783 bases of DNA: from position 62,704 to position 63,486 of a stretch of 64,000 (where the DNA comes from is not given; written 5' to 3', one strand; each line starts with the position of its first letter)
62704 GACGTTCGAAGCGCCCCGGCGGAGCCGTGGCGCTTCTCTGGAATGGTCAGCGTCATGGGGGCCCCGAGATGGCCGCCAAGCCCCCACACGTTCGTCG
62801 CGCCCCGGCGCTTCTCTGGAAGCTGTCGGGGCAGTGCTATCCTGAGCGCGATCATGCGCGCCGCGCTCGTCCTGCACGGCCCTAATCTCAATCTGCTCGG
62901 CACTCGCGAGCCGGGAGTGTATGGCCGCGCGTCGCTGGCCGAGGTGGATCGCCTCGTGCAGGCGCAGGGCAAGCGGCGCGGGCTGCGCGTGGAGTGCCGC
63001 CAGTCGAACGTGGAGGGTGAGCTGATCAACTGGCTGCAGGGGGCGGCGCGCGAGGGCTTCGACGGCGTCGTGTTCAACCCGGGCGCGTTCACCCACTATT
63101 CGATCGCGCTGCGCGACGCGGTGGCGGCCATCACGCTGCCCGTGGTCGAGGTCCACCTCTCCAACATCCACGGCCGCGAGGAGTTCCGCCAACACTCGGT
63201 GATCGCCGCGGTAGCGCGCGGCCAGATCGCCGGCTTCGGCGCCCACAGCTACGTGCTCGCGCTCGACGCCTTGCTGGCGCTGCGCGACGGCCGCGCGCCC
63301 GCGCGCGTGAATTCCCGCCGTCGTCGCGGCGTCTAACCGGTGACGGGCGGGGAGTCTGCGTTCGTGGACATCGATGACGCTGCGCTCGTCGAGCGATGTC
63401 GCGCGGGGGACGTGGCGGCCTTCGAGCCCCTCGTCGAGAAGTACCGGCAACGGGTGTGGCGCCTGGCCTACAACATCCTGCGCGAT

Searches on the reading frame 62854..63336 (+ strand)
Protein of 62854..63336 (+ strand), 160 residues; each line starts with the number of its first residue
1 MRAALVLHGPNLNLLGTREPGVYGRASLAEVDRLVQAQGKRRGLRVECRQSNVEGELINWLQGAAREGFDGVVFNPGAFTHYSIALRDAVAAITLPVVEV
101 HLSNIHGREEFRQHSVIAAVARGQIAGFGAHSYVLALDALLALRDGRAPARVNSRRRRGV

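Call 54: search_protein_families(library=pfam, proteins=[window:62854-63336:+], max_evalue=0.001)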
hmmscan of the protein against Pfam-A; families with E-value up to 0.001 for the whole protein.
window:62854-63336:+ (160 aa): 1 family
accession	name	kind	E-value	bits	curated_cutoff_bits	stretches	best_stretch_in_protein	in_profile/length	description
PF01220.24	DHquinase_II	-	9.5e-58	194.3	23.3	1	5-140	3-137/138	Dehydroquinase class II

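Call 68: find_encoding_contigs(protein=window:62854-63336:+, flank=1500, max_places=8)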
Protein window:62854-63336:+ (160 aa): 13 contigs read that carry it; 8 places shown.
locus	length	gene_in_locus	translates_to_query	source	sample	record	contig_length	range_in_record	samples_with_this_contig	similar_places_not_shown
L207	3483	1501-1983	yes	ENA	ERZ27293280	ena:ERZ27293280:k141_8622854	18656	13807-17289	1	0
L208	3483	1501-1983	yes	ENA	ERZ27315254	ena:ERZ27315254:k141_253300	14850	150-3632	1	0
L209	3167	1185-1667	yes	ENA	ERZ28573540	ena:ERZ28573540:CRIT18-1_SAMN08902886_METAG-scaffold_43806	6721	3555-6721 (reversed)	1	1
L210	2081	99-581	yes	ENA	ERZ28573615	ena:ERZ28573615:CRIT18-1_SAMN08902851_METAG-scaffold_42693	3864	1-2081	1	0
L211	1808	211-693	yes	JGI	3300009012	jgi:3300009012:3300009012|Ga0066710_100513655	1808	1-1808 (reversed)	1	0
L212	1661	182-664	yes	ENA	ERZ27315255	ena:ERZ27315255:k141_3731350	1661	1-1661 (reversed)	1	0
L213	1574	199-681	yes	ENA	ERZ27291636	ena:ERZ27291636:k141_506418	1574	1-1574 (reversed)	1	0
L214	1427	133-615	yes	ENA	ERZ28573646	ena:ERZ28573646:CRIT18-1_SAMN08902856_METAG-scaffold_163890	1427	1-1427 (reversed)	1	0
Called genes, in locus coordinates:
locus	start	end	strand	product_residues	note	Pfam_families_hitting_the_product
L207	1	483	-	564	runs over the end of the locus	PF05157:MshEN, PF00437:T2SSE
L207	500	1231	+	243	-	PF02535:Zip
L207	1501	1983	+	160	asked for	PF01220:DHquinase_II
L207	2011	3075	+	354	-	PF07638:Sigma70_ECF, PF04542:Sigma70_r2, PF08281:Sigma70_r4_2, PF04545:Sigma70_r4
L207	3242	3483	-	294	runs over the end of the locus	PF02653:BPD_transp_2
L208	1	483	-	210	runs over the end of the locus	?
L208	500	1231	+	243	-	PF02535:Zip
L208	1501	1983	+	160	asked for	PF01220:DHquinase_II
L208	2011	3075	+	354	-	PF07638:Sigma70_ECF, PF04542:Sigma70_r2, PF08281:Sigma70_r4_2, PF04545:Sigma70_r4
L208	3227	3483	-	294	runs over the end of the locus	PF02653:BPD_transp_2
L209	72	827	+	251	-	PF02535:Zip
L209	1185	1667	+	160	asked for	PF01220:DHquinase_II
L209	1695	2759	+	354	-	PF07638:Sigma70_ECF, PF04542:Sigma70_r2, PF08281:Sigma70_r4_2, PF04545:Sigma70_r4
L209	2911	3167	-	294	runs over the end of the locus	PF02653:BPD_transp_2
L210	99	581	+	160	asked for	PF01220:DHquinase_II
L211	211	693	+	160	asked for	PF01220:DHquinase_II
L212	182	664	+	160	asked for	PF01220:DHquinase_II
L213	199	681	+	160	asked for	PF01220:DHquinase_II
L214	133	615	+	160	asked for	PF01220:DHquinase_II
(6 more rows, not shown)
